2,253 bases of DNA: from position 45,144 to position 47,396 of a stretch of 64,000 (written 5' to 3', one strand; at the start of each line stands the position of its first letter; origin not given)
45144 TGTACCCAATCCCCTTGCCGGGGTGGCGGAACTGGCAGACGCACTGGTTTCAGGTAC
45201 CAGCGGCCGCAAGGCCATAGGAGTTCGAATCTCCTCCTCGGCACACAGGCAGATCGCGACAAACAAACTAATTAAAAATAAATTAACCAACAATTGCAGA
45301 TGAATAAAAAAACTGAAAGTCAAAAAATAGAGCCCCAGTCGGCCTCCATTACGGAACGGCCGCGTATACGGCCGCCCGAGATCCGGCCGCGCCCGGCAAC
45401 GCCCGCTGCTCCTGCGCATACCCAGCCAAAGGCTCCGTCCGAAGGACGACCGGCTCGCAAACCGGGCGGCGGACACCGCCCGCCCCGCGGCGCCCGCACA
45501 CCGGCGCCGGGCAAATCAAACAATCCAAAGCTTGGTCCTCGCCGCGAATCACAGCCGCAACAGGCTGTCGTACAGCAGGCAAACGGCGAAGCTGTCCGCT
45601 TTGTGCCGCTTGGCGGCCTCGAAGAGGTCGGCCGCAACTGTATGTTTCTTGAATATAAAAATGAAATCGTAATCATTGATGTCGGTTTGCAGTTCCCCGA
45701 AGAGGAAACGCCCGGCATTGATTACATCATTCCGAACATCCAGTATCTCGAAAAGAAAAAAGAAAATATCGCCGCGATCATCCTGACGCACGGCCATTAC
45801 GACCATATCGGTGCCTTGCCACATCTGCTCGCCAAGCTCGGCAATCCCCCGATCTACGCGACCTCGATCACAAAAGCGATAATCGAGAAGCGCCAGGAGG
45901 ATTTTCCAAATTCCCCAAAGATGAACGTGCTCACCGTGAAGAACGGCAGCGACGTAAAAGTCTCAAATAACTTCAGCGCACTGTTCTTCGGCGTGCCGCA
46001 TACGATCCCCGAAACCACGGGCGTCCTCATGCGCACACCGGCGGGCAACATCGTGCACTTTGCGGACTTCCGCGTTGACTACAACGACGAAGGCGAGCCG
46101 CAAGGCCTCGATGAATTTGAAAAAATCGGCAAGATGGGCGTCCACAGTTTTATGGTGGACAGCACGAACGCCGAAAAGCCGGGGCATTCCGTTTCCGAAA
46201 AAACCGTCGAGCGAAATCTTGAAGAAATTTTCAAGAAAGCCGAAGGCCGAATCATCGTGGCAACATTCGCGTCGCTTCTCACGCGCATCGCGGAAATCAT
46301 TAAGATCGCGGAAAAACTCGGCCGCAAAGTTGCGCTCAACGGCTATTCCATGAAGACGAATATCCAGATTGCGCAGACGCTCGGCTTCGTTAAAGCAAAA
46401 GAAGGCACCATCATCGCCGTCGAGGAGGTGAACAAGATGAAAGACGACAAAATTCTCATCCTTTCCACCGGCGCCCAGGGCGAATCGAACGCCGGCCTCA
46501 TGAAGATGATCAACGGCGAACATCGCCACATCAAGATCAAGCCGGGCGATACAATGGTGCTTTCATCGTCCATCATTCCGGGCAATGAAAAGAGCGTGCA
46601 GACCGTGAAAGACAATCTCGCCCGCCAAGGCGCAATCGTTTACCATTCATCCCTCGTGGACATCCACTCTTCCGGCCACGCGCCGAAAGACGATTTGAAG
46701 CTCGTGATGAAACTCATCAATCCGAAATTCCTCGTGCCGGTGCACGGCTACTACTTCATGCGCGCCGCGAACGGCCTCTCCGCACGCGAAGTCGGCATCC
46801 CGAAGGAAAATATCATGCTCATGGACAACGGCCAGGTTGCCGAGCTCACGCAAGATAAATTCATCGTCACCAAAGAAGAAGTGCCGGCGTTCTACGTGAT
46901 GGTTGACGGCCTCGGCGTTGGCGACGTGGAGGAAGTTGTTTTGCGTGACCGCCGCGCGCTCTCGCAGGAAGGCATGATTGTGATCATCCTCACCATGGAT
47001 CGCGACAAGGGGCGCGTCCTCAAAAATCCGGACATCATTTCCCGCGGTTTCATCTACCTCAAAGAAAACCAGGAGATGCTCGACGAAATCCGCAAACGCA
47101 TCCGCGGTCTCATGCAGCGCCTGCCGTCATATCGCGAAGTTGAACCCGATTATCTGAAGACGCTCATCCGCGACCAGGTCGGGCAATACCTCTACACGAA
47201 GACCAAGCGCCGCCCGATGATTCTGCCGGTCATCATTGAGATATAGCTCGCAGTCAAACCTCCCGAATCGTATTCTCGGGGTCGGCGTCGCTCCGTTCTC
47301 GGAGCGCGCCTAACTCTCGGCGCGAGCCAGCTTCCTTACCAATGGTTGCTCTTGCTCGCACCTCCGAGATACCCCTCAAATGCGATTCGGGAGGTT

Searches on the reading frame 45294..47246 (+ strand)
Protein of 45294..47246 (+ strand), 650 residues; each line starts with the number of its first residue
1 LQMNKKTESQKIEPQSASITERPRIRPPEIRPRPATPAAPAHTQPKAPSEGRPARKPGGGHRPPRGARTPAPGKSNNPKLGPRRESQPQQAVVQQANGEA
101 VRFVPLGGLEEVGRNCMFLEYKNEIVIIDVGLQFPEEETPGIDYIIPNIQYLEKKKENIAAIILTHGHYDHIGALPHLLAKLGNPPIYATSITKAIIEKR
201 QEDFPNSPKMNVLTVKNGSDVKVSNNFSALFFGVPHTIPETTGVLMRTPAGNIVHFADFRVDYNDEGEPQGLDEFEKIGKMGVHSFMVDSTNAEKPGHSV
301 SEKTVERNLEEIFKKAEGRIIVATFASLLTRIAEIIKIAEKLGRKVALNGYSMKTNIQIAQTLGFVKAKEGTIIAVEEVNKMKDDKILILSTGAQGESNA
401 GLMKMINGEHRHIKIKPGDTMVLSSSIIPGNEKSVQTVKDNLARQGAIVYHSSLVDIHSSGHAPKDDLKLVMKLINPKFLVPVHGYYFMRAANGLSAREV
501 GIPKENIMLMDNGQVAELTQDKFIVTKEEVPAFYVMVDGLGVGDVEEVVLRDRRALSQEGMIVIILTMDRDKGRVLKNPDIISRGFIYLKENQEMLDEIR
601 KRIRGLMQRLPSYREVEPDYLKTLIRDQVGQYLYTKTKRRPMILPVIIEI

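Call 9: search_protein_families(library=pfam, proteins=[window:45294-47246:+])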
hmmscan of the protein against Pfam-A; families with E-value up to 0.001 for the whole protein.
window:45294-47246:+ (650 aa): 6 families
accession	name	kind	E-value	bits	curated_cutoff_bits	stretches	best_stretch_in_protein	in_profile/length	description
PF22505.1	RNase_J_b_CASP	-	3.2e-44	150.2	27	1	317-442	1-126/126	Ribonuclease J, beta-CASP domain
PF17770.6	RNase_J_C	-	1.1e-31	110.2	23.8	1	549-650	1-102/102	Ribonuclease J C-terminal domain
PF00753.33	Lactamase_B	-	1.6e-13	51.5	22.7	1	112-207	4-92/196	Metallo-beta-lactamase superfamily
PF12706.13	Lactamase_B_2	-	3.3e-11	43.6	27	1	155-261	25-145/200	Beta-lactamase superfamily domain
PF07521.17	RMMBL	-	3.3e-07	30.6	21.6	1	456-487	10-42/63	Zn-dependent metallo-hydrolase RNA specificity domain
PF16661.11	Lactamase_B_6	-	0.0008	19.3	27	0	147-192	24-74/193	Metallo-beta-lactamase superfamily domain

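Call 56: find_homologous_proteins(query=window:45294-47246:+, max_evalue=1e-50)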
Query window:45294-47246:+ (650 aa): 7970 proteins with E <= 1e-50 among 8000 candidates; the best 120 are listed.
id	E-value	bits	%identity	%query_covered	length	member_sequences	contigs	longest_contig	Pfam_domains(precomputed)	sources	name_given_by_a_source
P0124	0.0e+0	1444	100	100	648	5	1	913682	PF17770.8,PF12706.14,PF22505.2,PF07521.18,PF00753.34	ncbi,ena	-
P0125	0.0e+0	1296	90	100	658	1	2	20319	PF17770.8,PF12706.14,PF22505.2,PF07521.18,PF00753.34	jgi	jgi:ribonuclease J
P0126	0.0e+0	1232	87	97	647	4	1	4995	PF17770.8,PF12706.14,PF22505.2,PF07521.18,PF00753.34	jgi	jgi:ribonuclease J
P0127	0.0e+0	1226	85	99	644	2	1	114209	PF17770.8,PF12706.14,PF22505.2,PF07521.18,PF00753.34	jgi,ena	-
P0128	0.0e+0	1165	81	97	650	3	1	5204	PF17770.8,PF12706.14,PF22505.2,PF07521.18,PF00753.34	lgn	-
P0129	0.0e+0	1163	81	99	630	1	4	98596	PF17770.8,PF12706.14,PF22505.2,PF07521.18,PF00753.34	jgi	jgi:ribonuclease J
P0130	0.0e+0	1162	80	100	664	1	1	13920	PF17770.8,PF12706.14,PF22505.2,PF07521.18,PF00753.34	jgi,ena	-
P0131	0.0e+0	1156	78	100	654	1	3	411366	PF17770.8,PF12706.14,PF22505.2,PF07521.18,PF00753.34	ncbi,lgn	-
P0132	0.0e+0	1155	81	98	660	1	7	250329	PF17770.8,PF12706.14,PF22505.2,PF07521.18,PF00753.34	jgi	jgi:ribonuclease J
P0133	0.0e+0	1154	81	98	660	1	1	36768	PF17770.8,PF12706.14,PF22505.2,PF07521.18,PF00753.34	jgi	jgi:ribonuclease J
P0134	0.0e+0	1153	81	98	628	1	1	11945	PF17770.8,PF12706.14,PF22505.2,PF07521.18,PF00753.34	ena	-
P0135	0.0e+0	1149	82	100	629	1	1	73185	PF17770.8,PF12706.14,PF22505.2,PF07521.18,PF00753.34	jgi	jgi:ribonuclease J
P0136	0.0e+0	1149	81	99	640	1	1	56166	PF17770.8,PF12706.14,PF22505.2,PF07521.18,PF00753.34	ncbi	-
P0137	0.0e+0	1148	80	97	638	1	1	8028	PF17770.8,PF12706.14,PF22505.2,PF07521.18,PF00753.34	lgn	-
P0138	0.0e+0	1143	81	100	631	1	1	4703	PF17770.8,PF12706.14,PF22505.2,PF07521.18,PF00753.34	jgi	jgi:ribonuclease J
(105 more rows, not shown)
